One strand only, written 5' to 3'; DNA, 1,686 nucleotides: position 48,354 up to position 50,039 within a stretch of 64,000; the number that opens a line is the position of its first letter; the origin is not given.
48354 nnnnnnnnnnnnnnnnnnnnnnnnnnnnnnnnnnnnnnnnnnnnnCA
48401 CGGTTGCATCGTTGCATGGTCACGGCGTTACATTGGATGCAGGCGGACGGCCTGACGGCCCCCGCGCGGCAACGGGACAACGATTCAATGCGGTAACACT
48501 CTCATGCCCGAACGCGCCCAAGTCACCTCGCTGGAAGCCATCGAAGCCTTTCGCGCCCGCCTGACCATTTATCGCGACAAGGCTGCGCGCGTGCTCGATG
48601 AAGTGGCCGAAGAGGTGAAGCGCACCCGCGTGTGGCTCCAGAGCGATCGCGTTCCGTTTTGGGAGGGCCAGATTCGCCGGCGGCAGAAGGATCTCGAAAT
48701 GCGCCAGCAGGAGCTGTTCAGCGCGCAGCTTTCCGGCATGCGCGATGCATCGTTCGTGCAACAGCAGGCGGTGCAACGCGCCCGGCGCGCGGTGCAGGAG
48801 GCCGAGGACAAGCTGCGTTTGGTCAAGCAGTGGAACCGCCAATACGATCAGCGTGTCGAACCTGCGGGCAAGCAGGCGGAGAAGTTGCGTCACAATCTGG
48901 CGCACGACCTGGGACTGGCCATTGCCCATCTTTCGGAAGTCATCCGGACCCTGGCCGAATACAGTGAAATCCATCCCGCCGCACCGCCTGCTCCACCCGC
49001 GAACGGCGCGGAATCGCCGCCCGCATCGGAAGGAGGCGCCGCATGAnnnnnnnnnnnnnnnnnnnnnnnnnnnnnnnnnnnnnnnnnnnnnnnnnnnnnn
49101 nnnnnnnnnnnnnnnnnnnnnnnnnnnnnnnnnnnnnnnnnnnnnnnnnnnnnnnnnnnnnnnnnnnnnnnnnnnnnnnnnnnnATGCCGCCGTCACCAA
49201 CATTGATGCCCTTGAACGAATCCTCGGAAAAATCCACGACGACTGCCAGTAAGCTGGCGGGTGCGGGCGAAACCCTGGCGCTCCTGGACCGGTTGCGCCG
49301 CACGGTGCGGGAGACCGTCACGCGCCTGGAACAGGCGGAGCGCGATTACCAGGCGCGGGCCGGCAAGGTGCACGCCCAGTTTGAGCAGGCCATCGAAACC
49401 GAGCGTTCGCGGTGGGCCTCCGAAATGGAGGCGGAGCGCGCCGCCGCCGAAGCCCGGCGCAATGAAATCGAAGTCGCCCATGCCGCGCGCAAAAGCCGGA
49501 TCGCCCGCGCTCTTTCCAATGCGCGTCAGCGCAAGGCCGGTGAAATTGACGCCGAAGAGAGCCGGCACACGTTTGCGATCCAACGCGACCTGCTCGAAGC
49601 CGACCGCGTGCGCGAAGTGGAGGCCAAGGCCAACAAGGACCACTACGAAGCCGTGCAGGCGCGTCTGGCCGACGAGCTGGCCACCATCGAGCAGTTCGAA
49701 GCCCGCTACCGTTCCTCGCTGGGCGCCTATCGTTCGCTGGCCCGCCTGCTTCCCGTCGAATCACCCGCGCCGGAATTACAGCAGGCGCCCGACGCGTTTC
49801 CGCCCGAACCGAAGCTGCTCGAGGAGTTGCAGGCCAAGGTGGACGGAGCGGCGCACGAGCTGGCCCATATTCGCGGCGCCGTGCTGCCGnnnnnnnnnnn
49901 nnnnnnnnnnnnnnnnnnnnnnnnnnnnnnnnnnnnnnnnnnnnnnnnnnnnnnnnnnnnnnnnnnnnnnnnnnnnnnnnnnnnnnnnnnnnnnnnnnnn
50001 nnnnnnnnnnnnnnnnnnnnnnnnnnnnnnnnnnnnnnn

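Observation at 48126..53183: WXG100-like proteins plus a three-module FtsK/SpoIIIE ATPase: candidate minimal type VII-like secretion cassette in a PVC-type diderm genome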

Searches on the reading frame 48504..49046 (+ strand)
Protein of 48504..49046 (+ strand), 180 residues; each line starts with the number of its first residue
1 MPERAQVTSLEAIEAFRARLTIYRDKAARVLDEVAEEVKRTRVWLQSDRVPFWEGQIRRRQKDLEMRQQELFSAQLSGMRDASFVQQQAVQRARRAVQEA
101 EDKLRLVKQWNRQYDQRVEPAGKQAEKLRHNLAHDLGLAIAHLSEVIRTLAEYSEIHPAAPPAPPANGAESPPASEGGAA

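Call 3: search_protein_families(library=pfam, proteins=[window:48504-49046:+], max_evalue=1)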
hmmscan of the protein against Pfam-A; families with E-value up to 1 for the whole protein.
window:48504-49046:+ (180 aa): 2 families
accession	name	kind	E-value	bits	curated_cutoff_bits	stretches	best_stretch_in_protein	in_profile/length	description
PF23202.1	PAH_ZNF598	-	0.032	14.9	25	1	87-133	5-51/83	ZNF598 PAH domain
PF10824.14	T7SS_ESX_EspC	-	0.34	11.8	23.5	1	75-151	8-84/100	Excreted virulence factor EspC, type VII ESX diderm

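Call 4: search_protein_families(library=ncbifam, proteins=[window:48504-49046:+], max_evalue=1)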
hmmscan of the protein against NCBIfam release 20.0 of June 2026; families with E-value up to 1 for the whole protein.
window:48504-49046:+ (180 aa): 1 family
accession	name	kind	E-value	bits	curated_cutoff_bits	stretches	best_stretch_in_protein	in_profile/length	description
NF007785.0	PRK10476.1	equivalog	0.16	10.7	376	1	30-144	96-207/347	multidrug transporter subunit MdtN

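Call 8: search_protein_families(library=padloc, proteins=[window:48504-49046:+], max_evalue=1)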
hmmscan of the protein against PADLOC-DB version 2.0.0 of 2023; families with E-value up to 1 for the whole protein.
window:48504-49046:+ (180 aa): 0 families

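Call 42: search_solved_structures(query=A4, max_evalue=10, show_alignments=1)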
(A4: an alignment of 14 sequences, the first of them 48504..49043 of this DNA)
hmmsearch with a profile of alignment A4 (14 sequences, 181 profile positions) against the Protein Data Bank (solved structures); distinct sequences matched with E-value up to 10: 22.
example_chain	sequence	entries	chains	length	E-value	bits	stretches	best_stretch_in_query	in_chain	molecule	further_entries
4bta_A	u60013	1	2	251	0.012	18.8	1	74-127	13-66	PROLYL 4-HYDROXYLASE SUBUNIT ALPHA-1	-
2yq8_A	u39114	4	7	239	0.013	18.6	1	74-127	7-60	PROLYL 4-HYDROXYLASE SUBUNIT ALPHA-1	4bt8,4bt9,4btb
5xau_B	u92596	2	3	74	0.035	17.3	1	81-129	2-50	Laminin subunit beta-1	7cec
4yin_A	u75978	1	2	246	0.21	14.7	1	61-130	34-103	Beta-lactamase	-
3j9t_M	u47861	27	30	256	0.38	13.9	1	76-155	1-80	V-type proton ATPase subunit D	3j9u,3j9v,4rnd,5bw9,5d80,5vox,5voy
3qnc_A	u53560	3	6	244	1.2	12.3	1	61-130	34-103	Oxacillinase | Beta-lactamase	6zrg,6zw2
3qnb_A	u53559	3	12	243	1.2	12.3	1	61-130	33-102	Oxacillinase | Beta-lactamase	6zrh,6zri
7l5r_A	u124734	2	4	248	1.2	12.2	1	61-130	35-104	Beta-lactamase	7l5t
9ixo_A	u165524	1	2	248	1.2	12.2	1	61-130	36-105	Beta-lactamase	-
9ixp_A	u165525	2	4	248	1.2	12.2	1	61-130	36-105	Beta-lactamase OXA-10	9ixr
7l5v_A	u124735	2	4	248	1.2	12.2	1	61-130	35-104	Beta-lactamase | Beta-lactamase OXA-935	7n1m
5mmy_A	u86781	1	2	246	1.2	12.2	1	61-130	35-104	Beta-lactamase OXA-10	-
1fof_A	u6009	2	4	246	1.2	12.2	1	61-130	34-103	BETA LACTAMASE OXA-10 | Beta-lactamase OXA-10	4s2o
1e3u_A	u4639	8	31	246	1.2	12.2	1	61-130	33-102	BETA-LACTAMASE OXA-10 | BETA LACTAMASE OXA-10 | OXA10 beta-lactamase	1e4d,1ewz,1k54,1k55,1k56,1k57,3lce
5mnu_A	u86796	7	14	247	1.2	12.2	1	61-130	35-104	Beta-lactamase OXA-10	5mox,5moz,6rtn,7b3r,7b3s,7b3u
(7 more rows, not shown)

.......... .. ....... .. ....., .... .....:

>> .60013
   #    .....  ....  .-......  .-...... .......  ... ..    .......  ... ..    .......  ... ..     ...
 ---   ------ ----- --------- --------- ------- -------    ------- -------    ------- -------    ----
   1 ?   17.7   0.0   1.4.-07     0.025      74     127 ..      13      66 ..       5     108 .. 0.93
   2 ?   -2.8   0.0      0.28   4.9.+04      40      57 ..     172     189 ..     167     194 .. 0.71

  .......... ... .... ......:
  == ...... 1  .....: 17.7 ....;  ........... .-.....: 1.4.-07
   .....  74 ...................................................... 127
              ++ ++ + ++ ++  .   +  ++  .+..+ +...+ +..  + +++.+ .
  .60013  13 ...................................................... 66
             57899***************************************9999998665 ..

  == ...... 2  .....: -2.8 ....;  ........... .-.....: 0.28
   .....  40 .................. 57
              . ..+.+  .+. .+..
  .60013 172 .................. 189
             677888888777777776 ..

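Call 66: search_protein_families(library=pfam, alignment_id=A4, max_evalue=1)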
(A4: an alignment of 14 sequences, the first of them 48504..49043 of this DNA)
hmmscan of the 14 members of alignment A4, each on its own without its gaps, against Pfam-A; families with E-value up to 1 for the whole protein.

A. member 1, window:48504-49043:+ (180 aa): 2 families
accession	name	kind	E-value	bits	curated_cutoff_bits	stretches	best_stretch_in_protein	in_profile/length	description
PF23202.1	PAH_ZNF598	-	0.032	14.9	25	1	87-133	5-51/83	ZNF598 PAH domain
PF10824.14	T7SS_ESX_EspC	-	0.34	11.8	23.5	1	75-151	8-84/100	Excreted virulence factor EspC, type VII ESX diderm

B. families by the number of members that match (of 14 scanned): 32 families (the first 25 are shown)
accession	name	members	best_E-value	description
PF05478.16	Prominin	4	0.012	Prominin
PF16566.10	CREPT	3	0.38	Cell-cycle alteration and expression-elevated protein in tumour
PF20819.2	T4_Rnl1_C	2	0.0084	T4 RNA ligase 1, C-terminal domain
PF03938.19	OmpH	2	0.078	Outer membrane protein (OmpH-like)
PF06593.17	RBDV_coat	2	0.11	Raspberry bushy dwarf virus coat protein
PF06476.17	DUF1090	2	0.27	Protein of unknown function (DUF1090)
PF19730.4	DUF6221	1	0.00076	Family of unknown function (DUF6221)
PF07321.17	YscO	1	0.003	Type III secretion protein YscO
PF10046.14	BLOC1_2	1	0.0058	Biogenesis of lysosome-related organelles complex-1 subunit 2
PF09423.15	PhoD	1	0.0085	PhoD-like phosphatase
PF08824.15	Serine_rich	1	0.009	Serine rich protein interaction domain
PF01580.24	FtsK_SpoIIIE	1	0.016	FtsK/SpoIIIE family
PF07464.16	ApoLp-III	1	0.021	Apolipophorin-III precursor (apoLp-III)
PF01923.23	Cob_adeno_trans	1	0.021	Cobalamin adenosyltransferase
PF23202.1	PAH_ZNF598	1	0.032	ZNF598 PAH domain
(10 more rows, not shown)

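Call 68: find_homologous_proteins(query=window:48504-49043:+, max_evalue=0.001)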
Query window:48504-49043:+ (180 aa): 371 proteins with E <= 0.001 among 1167 candidates; the best 120 are listed.
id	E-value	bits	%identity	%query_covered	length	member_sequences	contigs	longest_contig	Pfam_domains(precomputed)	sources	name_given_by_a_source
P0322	1.5e-102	358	94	100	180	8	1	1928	-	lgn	-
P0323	5.9e-84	298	79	100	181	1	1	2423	-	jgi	jgi:hypothetical protein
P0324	7.7e-84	298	80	99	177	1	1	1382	-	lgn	-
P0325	5.1e-83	295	76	98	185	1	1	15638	-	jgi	jgi:hypothetical protein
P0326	1.2e-82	294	78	99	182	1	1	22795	-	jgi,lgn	-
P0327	4.1e-82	292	79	98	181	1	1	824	-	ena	-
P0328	6.8e-82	291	80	96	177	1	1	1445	-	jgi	-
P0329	8.9e-82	291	78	99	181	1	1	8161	-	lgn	-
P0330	3.0e-81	289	82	93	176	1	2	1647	-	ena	-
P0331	3.2e-81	289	78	98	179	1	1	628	-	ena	-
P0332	3.2e-81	289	76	98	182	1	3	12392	-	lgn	-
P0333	3.7e-81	289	78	99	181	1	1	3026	-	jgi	jgi:hypothetical protein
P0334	4.6e-81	288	78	98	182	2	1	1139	-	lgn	-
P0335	5.1e-81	288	82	87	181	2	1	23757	-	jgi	jgi:hypothetical protein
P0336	6.1e-81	288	80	97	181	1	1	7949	-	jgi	jgi:hypothetical protein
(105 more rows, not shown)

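Call 73: predict_structure(alignment_id=A6)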
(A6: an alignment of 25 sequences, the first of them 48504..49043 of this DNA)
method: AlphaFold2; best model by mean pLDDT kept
length: 180 residues; sequences in the alignment: 25
mean_pLDDT: 84.1   pTM: 0.56
mean pLDDT of the five models: 84.1, 83.5, 83.2, 82.6, 80.4
residues with pLDDT >= 90: 108; 70-90: 41; 50-70: 14; < 50: 17
segments of 3 or more residues with pLDDT < 50: 167-180
pLDDT, mean of each block of 10 residues (from residue 1): 61 91 91 91 90 97 97 90 93 97 96 92 89 91 91 72 46 39
secondary structure, 60 per line:
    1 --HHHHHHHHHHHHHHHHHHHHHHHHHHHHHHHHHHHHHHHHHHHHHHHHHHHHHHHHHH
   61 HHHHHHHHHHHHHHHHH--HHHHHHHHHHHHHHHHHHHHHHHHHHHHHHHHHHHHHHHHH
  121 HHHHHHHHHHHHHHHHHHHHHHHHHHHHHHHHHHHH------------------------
elements in order: H3-77 H80-156

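Call 75: fold_search(model_id=the predicted structure, library=pdb)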
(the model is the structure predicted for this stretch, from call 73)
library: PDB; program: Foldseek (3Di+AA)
matches with E <= 10: 651; with E <= 0.001: 0
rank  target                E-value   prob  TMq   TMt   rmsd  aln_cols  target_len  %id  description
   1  3na7                  4.9e-02  0.94  0.34  0.30   7.6       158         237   11  2.2 Angstrom Structure of the HP0958 Protein from Helicobacter pylori CCUG 17874 (released 2010-09-22)
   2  3zx6_B                6.9e-02  0.97  0.39  0.25   9.9       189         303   16  Structure of Hamp(AF1503)-Tsr fusion - Hamp (A291V) mutant (released 2012-02-29)
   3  5xg2                  7.3e-02  0.69  0.23  0.19  19.3       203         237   14  Crystal structure of a coiled-coil segment (residues 345-468 and 694-814) of Pyrococcus yayanosii Smc (released 2017-06-07)
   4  3zx6_A                8.6e-02  0.89  0.34  0.22  10.7       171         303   13  Structure of Hamp(AF1503)-Tsr fusion - Hamp (A291V) mutant (released 2012-02-29)
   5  5nnv_A                8.6e-02  0.84  0.32  0.27  13.4       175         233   13  Structure of a Bacillus subtilis Smc coiled coil middle fragment (released 2017-06-21)
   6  6h2e_P                1.0e-01  0.97  0.36  0.28   8.3       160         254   11  Structure of the soluble AhlC of the tripartite alpha-pore forming toxin, AHL, from Aeromonas hydrophila. (released 2019-07-10)
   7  6h2d_P                1.0e-01  0.54  0.22  0.20  12.8       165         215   15  Structure of the soluble AhlC of the tripartite alpha-pore forming toxin, AHL, from Aeromonas hydrophila. (released 2019-07-10)
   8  1qu7_A                1.1e-01  1.00  0.59  0.49   3.8       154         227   14  FOUR HELICAL-BUNDLE STRUCTURE OF THE CYTOPLASMIC DOMAIN OF A SERINE CHEMOTAXIS RECEPTOR (released 2000-07-12)
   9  3mtt                  1.1e-01  0.98  0.42  0.45   7.1       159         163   17  Crystal structure of iSH2 domain of human p85beta, Northeast Structural Genomics Consortium Target HR5531C (released 2010-05-19)
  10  8wjo_B                1.1e-01  0.96  0.46  0.33   7.4       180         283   14  Cryo-EM structure of 8-subunit Smc5/6 arm region (released 2024-06-26)
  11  5nnv_D                1.2e-01  0.99  0.47  0.37   6.1       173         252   13  Structure of a Bacillus subtilis Smc coiled coil middle fragment (released 2017-06-21)
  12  2ch7_A                1.3e-01  0.96  0.37  0.23   9.3       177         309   16  Crystal structure of the cytoplasmic domain of a bacterial chemoreceptor from Thermotoga maritima (released 2006-04-18)
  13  6h2d_S                1.3e-01  0.66  0.27  0.23  12.1       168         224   15  Structure of the soluble AhlC of the tripartite alpha-pore forming toxin, AHL, from Aeromonas hydrophila. (released 2019-07-10)
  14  8sbj_B                1.4e-01  0.90  0.34  0.27   7.3       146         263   11  Co-structure Phosphatidylinositol 4,5-bisphosphate 3-kinase catalytic subunit alpha isoform complexed with brain penet (released 2023-07-19)
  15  9s9k_A                1.7e-01  0.92  0.33  0.34  22.4       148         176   16  S. islandicus CdvB (semi open) (released 2026-01-28)
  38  4mh6                  2.6e-01  0.96  0.47  0.51   5.9       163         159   16  2.8 Angstrom Crystal Structure of Type III Secretion Protein YscO from Vibrio parahaemolyticus (released 2013-09-11)
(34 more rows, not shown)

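Call 111: search_protein_families(library=phrogs, proteins=[window:48504-49046:+], max_evalue=0.01)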
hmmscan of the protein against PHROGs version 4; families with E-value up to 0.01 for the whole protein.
window:48504-49046:+ (180 aa): 1 family
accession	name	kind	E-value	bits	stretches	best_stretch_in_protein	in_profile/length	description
phrog_3742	-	unknown function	0.0097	16.9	0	84-173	154-246/287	-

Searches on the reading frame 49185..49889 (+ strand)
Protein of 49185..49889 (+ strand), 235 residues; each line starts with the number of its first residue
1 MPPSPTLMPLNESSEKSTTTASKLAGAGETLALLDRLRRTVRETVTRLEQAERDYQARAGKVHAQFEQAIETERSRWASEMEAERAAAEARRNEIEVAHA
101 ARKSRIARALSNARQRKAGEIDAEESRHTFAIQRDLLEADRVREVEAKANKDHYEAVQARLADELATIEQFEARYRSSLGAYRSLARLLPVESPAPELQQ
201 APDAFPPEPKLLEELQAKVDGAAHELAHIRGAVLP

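Call 50: search_protein_families(library=pfam, proteins=[window:49185-49889:+], max_evalue=10)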
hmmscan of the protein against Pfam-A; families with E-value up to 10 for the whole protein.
window:49185-49889:+ (235 aa): 1 family
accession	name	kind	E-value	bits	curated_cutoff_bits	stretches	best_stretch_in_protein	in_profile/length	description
PF08598.16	Sds3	-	0.015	15.8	25.4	1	36-195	56-186/217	Sds3-like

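Call 51: search_protein_families(library=ncbifam, proteins=[window:49185-49889:+], max_evalue=10)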
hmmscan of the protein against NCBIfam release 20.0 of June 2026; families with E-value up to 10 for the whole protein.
window:49185-49889:+ (235 aa): 1 family
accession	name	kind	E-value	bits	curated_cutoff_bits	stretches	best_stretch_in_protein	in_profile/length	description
NF045780.1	TrlF_fam_ATP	equivalog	0.3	9.7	350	1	26-181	557-719/944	TrlF family AAA-like ATPase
